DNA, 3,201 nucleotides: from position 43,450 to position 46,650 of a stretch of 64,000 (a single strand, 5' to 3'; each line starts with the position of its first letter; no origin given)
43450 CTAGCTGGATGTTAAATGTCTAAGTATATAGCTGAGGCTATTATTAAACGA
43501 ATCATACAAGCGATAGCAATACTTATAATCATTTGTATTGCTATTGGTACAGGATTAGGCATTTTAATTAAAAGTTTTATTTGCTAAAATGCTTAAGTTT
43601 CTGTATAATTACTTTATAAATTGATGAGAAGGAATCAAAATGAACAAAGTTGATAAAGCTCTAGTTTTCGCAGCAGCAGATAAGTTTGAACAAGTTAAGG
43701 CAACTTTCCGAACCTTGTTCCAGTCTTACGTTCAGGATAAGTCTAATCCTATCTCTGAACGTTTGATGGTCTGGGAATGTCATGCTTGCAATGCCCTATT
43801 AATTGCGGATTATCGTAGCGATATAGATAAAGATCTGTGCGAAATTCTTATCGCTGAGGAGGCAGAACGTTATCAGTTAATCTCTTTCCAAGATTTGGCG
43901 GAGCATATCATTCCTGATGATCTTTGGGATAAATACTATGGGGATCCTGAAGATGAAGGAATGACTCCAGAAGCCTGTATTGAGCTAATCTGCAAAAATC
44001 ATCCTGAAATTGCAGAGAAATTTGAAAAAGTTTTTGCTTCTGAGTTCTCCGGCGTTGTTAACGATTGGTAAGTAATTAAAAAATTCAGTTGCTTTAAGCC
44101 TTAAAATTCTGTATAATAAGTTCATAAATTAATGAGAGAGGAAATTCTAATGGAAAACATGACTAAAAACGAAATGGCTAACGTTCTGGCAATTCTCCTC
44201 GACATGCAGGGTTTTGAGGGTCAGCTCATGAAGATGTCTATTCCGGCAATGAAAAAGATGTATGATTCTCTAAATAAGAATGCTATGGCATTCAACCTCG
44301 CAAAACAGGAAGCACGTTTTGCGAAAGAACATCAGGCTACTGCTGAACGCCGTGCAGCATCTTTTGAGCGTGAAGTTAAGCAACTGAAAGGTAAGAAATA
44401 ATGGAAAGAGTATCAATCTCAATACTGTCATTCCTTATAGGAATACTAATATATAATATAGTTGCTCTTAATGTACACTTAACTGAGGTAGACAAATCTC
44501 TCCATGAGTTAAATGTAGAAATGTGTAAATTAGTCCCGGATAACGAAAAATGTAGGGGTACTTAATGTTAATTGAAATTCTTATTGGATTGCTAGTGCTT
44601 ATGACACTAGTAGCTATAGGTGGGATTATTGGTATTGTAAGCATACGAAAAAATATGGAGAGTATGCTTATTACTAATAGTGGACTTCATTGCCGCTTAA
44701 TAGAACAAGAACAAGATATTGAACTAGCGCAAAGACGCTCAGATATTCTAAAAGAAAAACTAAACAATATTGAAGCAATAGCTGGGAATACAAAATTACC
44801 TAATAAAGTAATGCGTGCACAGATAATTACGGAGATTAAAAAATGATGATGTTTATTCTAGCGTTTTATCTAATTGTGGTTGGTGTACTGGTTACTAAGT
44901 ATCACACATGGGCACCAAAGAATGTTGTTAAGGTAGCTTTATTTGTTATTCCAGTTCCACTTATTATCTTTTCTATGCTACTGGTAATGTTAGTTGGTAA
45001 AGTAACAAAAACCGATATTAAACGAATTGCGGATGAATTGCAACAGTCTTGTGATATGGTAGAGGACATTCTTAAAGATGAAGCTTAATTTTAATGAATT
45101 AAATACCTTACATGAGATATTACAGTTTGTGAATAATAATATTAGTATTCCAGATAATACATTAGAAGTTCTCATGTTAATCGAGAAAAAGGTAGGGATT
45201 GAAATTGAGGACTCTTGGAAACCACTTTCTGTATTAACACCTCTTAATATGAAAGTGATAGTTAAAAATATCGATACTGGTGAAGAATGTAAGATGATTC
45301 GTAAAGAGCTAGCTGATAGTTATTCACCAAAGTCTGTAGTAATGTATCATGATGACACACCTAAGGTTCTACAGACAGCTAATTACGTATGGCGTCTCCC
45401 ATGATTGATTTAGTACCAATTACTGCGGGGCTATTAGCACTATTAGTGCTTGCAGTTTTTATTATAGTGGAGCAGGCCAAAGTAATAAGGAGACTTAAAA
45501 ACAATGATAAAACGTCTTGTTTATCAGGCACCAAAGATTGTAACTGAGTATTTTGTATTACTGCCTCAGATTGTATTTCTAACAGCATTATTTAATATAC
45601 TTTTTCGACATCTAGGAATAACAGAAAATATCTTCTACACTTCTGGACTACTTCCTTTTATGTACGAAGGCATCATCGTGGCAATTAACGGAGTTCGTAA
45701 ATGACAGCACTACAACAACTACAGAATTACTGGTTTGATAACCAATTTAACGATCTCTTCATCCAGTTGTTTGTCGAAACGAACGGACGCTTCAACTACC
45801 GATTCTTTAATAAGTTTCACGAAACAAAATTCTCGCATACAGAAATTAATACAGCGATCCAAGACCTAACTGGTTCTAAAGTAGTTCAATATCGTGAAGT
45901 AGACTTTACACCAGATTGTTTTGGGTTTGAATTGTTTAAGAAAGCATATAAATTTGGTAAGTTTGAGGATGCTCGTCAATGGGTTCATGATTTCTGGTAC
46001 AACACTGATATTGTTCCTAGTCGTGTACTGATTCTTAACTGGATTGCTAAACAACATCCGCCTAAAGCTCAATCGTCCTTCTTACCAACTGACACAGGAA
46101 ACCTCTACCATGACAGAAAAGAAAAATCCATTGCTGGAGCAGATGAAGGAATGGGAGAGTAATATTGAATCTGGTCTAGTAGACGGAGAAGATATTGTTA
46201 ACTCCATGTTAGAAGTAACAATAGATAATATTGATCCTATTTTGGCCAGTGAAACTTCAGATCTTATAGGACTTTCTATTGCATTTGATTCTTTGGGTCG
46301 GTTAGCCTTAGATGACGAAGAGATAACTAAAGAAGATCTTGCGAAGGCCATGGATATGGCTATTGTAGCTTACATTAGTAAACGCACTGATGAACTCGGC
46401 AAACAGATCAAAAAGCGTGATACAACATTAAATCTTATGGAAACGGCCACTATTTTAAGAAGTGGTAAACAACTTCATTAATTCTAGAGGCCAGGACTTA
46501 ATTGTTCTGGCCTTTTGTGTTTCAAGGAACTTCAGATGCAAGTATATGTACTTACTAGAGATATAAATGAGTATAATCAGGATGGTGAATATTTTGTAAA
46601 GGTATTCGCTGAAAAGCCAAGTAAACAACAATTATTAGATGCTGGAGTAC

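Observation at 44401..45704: Run of at least six consecutive small membrane-protein genes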

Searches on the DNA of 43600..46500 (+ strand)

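Call 4: search_dna_similar(query=window:43600-46500:+, collection=phages, mode=near, max_rows=30)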
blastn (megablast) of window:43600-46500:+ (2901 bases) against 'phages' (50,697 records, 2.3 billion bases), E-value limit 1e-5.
Records with a match: 440; places in all: 473; records where one place covers at least 80% of the query: 245.
Best place of each record, by identity: 95-99% 58; 90-95% 128; 80-90% 195; 60-80% 59.
By first word of the organism name: Salmonella 269; Escherichia 130; Phage 12; Bacteriophage 10; Klebsiella 4; Shigella 4; Citrobacter 3; Listeria 3; Yersinia 2; Escherchia 1; and 2 more.
By host as written in the record: - 58; Escherichia coli 41; Salmonella enterica subsp. enterica serovar Enteritidis PT1 39; Salmonella sp. 24; Salmonella enterica 23; Salmonella enterica subsp. enterica serovar Enteritidis 21; Salmonella enterica subsp. enterica 19; Salmonella enterica subsp. enterica serovar Typhimurium 17; and 92 more.
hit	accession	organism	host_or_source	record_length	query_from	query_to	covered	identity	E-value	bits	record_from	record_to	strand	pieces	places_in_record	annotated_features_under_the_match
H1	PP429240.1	Salmonella phage vB_Si_CECAV_FGS029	Salmonella enterica subsp. enterica ...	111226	1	2901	100%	97.4%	0e+0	4942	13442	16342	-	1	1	hypothetical protein (x10)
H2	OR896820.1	Escherchia phage Stokescottia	Escherichia coli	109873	1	2901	100%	97.1%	0e+0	4898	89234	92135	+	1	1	hypothetical protein (x9)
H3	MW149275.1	Salmonella phage vB_SalS_ABTNLsp9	Salmonella enterica CICC 21501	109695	1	2901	100%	96.8%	0e+0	4848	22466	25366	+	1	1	hypothetical protein (x8) | tail sheath monomer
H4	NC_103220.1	Salmonella phage vB_SalS_ABTNLsp9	Salmonella enterica CICC 21501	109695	1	2901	100%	96.8%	0e+0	4848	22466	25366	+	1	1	hypothetical protein (x8) | tail sheath monomer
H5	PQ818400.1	Salmonella phage HMD-7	Salmonella sp.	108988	1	2901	100%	96.8%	0e+0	4843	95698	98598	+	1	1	hypothetical protein (x6) | capsid and scaffold A | putative membrane protein (x2)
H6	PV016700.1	Salmonella phage HMD-P5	Salmonella sp.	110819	1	2901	100%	96.1%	0e+0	4737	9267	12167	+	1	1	hypothetical protein (x5) | capsid and scaffold A | tail sheath monomer | portal vertex protein | putative membrane protein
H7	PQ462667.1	Escherichia phage HMD-P3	Escherichia coli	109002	1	2901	100%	96.1%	0e+0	4737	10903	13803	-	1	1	hypothetical protein (x5) | capsid and scaffold protein | tail sheath monomer | portal vertex protein | putative membrane protein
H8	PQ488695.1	Salmonella phage SaI_NFG_5581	Salmonella enterica subsp. enterica ...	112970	1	2901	100%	96.1%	0e+0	4732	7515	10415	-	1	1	hypothetical protein (x11)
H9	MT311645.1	Salmonella phage vB_Sen-E22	Salmonella enterica subsp. enterica ...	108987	1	2901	100%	96.1%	0e+0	4726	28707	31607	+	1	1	hypothetical protein (x9) | capsid and scaffold A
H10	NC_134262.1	Salmonella phage vB_Sen-E22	Salmonella enterica subsp. enterica ...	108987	1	2901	100%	96.1%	0e+0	4726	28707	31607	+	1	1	hypothetical protein (x9) | capsid and scaffold A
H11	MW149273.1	Salmonella phage vB_SalS_ABTNLsp4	Salmonella enterica CVCC 503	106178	1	2901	100%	96.0%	0e+0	4721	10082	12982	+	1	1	hypothetical protein (x9)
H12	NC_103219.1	Salmonella phage vB_SalS_ABTNLsp4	Salmonella enterica CVCC 503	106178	1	2901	100%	96.0%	0e+0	4721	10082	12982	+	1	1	hypothetical protein (x9)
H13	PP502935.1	Salmonella phage vB_SpuM_X5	Salmonella enterica subsp. enterica ...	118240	1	2901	100%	95.9%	0e+0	4704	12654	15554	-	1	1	hypothetical protein (x9)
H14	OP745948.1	Citrobacter phage vB_CfrD-Cit2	Citrobacter freundii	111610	1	2901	100%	95.7%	0e+0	4665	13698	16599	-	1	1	hypothetical protein (x7) | capsid and scaffold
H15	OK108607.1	Salmonella phage vB_SenS_S124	Salmonella enterica subsp. enterica ...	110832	1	2901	100%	95.7%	0e+0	4665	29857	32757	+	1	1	hypothetical protein (x6) | tail sheath monomer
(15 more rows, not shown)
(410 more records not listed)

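Call 6: get_annotated_region(hit=H5, flank=3000)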
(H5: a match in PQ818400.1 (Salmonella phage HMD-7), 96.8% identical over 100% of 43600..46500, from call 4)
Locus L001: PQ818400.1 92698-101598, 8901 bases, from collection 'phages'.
description: Salmonella phage HMD-7, complete genome.
organism: Salmonella phage HMD-7 (NCBI taxid 3390496)
taxonomy: Viruses; Duplodnaviria; Heunggongvirae; Uroviricota; Caudoviricetes; Demerecviridae; Markadamsvirinae; Tequintavirus
host: Salmonella sp.; source: meat; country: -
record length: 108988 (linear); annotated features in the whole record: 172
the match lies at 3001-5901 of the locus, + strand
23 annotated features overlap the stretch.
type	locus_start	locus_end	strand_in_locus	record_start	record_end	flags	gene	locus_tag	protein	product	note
CDS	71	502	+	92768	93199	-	-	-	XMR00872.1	major capsid protein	-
CDS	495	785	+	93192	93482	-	-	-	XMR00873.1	thioredoxin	-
CDS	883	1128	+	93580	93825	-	-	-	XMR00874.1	major head protein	-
CDS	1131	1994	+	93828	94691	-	-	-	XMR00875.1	serine/threonine protein phosphatase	-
CDS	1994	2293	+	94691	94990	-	-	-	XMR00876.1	hypothetical protein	-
CDS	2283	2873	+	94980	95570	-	-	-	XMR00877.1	serine/threonine protein phosphatase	-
CDS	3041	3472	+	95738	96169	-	-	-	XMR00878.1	hypothetical protein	-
CDS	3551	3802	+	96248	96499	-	-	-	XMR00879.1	hypothetical protein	-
CDS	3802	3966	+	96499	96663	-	-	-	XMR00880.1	hypothetical protein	-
CDS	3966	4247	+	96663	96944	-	-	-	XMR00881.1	putative membrane protein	-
CDS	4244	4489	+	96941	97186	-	-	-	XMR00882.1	putative membrane protein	-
CDS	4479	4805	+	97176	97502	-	-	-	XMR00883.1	hypothetical protein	-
CDS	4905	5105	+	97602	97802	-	-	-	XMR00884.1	hypothetical protein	-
CDS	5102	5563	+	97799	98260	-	-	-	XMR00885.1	hypothetical protein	-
CDS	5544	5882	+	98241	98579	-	-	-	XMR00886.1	capsid and scaffold A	-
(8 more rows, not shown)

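Call 11: search_dna_similar(query=window:44100-46500:+, collection=phages, mode=distant, rows=spread, max_rows=40)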
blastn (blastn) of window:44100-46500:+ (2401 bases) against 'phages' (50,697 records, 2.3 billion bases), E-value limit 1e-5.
Records with a match: 449; places in all: 468; records where one place covers at least 80% of the query: 278.
Best place of each record, by identity: 95-99% 19; 90-95% 143; 80-90% 61; 60-80% 226.
By first word of the organism name: Salmonella 272; Escherichia 130; Phage 12; Bacteriophage 10; Klebsiella 4; Shigella 4; Pectobacterium 4; Citrobacter 3; Listeria 3; Yersinia 2; and 4 more.
By host as written in the record: - 60; Escherichia coli 41; Salmonella enterica subsp. enterica serovar Enteritidis PT1 39; Salmonella sp. 24; Salmonella enterica 23; Salmonella enterica subsp. enterica serovar Enteritidis 22; Salmonella enterica subsp. enterica 19; Salmonella enterica subsp. enterica serovar Typhimurium 17; and 95 more.
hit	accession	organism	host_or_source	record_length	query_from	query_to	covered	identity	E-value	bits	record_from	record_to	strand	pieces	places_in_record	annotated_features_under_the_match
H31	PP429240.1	Salmonella phage vB_Si_CECAV_FGS029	Salmonella enterica subsp. enterica ...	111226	1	2401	100%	97.3%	0e+0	4033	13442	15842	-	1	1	hypothetical protein (x9)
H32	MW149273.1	Salmonella phage vB_SalS_ABTNLsp4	Salmonella enterica CVCC 503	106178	1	2401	100%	95.5%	0e+0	3839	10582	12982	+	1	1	hypothetical protein (x8)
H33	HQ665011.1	Escherichia phage vB_EcoS_AKFV33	Escherichia coli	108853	1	2401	100%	94.3%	0e+0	3713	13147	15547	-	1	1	orf026: hypothetical protein | orf025: hypothetical protein | orf028: hypothetical protein | orf030: hypothetical protein | orf031: hypothetical protein | and 4 other names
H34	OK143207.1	Escherichia phage Lindwurm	-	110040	1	2401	100%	93.7%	0e+0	3644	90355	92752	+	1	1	hypothetical protein (x8) | terminator (x2) | ribosome_binding_site (x8)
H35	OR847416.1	Listeria phage LM 4-11-1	Listeria monocytogenes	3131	1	2401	100%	93.1%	0e+0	3580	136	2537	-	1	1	record has no annotation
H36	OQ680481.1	Salmonella phage phC17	Salmonella enterica subsp. enterica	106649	1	2401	100%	92.5%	0e+0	3510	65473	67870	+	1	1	hypothetical protein (x8)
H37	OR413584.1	Salmonella phage SPLA5b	Salmonella enterica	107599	1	2401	100%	90.8%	0e+0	3328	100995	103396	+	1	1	hypothetical protein (x9)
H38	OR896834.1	Escherichia phage Baret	Escherichia coli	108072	1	2401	100%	89.4%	0e+0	3179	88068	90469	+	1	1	hypothetical protein (x8)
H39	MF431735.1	Bacteriophage T5-like poul124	poultry meat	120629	1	2401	100%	88.9%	0e+0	3131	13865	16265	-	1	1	hypothetical protein (x6) | capsid and scaffold protein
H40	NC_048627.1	Escherichia phage SP15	Escherichia coli O157:H7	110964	1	2401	93%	94.4%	0e+0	3484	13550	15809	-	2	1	hypothetical protein (x8)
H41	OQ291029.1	Salmonella phage Kenya-K15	Salmonella enterica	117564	1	2401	93%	93.6%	0e+0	3403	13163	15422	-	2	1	hypothetical protein (x7)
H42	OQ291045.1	Salmonella phage Kenya-K17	Salmonella enterica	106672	1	2401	93%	93.0%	0e+0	3345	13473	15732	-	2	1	record has no annotation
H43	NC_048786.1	Salmonella phage SE11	Salmonella sp.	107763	1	2401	93%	92.7%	0e+0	3366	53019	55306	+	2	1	hypothetical protein (x5) | capsid and scaffold protein | tail sheath monomer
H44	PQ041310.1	Salmonella phage SESL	Salmonella enterica subsp. enterica ...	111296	1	2400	92%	92.7%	0e+0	3334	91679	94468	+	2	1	hypothetical protein (x9)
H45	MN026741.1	Salmonella phage Th1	Salmonella enterica subsp. enterica ...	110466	1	2401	92%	92.4%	0e+0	3291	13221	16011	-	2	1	homing endonuclease A | hypothetical protein (x5) | capsid and scaffold A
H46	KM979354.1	Escherichia phage DT57C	Escherichia coli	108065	1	2401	94%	90.0%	0e+0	3037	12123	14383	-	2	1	hypothetical protein (x4) | putative membrane protein (x3)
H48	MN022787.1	Salmonella phage VSe12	Salmonella enterica subsp. enterica ...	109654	1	2401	93%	87.4%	0e+0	2812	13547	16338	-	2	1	HNH homing endonuclease | hypothetical protein (x7)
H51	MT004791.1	Salmonella phage vB_SenS-3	Salmonella enterica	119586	5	2059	86%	75.7%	0e+0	1416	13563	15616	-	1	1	hypothetical protein (x5) | putative membrane protein (x3) | capsid and scaffold protein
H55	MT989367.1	Phage MSP1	-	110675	2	2059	79%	78.5%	0e+0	1560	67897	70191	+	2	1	hypothetical protein (x7)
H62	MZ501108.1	Escherichia phage TrudiGerster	Escherichia coli K-12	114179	4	2176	84%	73.1%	0e+0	1156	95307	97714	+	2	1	hypothetical protein (x9)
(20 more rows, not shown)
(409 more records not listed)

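Call 13: get_annotated_region(hit=H46, flank=600)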
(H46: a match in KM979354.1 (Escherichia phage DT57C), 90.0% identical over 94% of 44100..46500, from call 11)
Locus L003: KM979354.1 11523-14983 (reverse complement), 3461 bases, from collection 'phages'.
description: Escherichia phage DT57C, complete genome.
organism: Escherichia phage DT57C (NCBI taxid 2681606)
taxonomy: Viruses; Duplodnaviria; Heunggongvirae; Uroviricota; Caudoviricetes; Demerecviridae; Markadamsvirinae; Tequintavirus; Tequintavirus DT57C
host: Escherichia coli; source: -; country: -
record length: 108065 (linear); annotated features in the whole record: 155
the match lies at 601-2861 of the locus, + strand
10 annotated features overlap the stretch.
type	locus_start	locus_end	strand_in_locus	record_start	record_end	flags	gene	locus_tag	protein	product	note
CDS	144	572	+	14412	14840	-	-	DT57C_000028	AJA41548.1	hypothetical protein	hypothetical protein T5.033 [Enterobacteria phage T5] (putative protein 3C, T5p032, ORF029)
CDS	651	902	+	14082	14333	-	-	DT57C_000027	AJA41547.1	hypothetical protein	putative protein 2C [Enterobacteria phage T5] (T5.032, T5p031, ORF028)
CDS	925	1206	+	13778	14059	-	-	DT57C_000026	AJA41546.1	putative membrane protein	hypothetical membrane protein [Enterobacteria phage T5] (T5p029)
CDS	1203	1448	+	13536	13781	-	-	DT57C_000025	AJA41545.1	putative membrane protein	hypothetical membrane protein [Enterobacteria phage T5] (T5p028, ORF026)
CDS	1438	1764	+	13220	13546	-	-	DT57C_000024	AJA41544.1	hypothetical protein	hypothetical protein T5.028 [Enterobacteria phage T5] (T5p027, ORF025)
CDS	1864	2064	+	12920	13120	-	-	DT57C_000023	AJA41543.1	putative membrane protein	hypothetical membrane protein [Enterobacteria phage T5]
CDS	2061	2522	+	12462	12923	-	-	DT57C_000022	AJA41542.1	hypothetical protein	hypothetical protein T5.026 [Enterobacteria phage T5] (T5p025, ORF024)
CDS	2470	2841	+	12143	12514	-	-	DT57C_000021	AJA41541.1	hypothetical protein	hypothetical protein T5.025 [Enterobacteria phage T5] (T5p024, ORF023)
CDS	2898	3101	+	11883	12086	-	-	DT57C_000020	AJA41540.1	hypothetical protein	hypothetical protein T5.024 [Enterobacteria phage T5] (T5p023)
CDS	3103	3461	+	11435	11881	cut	-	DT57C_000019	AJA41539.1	hypothetical protein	hypothetical protein T5.023 [Enterobacteria phage T5] (T5p022, ORF022)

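Call 14: get_annotated_region(hit=H51, flank=900)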
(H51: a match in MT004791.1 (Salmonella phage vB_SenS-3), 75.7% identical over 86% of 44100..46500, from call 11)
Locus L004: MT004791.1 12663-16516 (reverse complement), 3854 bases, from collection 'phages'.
description: Salmonella phage vB_SenS-3, complete genome.
organism: Salmonella phage vB_SenS-3 (NCBI taxid 2713217)
taxonomy: Viruses; Duplodnaviria; Heunggongvirae; Uroviricota; Caudoviricetes; Demerecviridae; Markadamsvirinae; Epseptimavirus
host: Salmonella enterica; source: sewage; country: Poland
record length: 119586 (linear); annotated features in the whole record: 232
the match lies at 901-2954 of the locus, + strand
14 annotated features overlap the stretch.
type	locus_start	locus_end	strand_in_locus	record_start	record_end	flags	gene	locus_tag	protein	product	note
CDS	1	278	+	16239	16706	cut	-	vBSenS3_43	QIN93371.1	HNH homing endonuclease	-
CDS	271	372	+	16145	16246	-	-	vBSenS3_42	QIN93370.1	hypothetical protein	-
CDS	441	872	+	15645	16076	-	-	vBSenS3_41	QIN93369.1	hypothetical protein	-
CDS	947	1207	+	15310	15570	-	-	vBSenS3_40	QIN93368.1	hypothetical protein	-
CDS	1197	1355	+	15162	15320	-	-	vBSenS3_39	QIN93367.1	hypothetical protein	-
CDS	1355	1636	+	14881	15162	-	-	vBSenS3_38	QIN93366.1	putative membrane protein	-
CDS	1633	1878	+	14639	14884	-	-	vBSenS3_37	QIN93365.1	putative membrane protein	-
CDS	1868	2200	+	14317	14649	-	-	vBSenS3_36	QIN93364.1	hypothetical protein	-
CDS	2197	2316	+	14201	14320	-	-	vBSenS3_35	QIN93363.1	hypothetical protein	-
CDS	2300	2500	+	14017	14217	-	-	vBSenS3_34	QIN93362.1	putative membrane protein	-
CDS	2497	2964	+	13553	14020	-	-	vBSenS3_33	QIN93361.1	hypothetical protein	-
CDS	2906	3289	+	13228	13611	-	-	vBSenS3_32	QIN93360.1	capsid and scaffold protein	-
CDS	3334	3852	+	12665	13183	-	-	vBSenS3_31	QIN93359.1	hypothetical protein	-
CDS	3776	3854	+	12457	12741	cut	-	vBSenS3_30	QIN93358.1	hypothetical protein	-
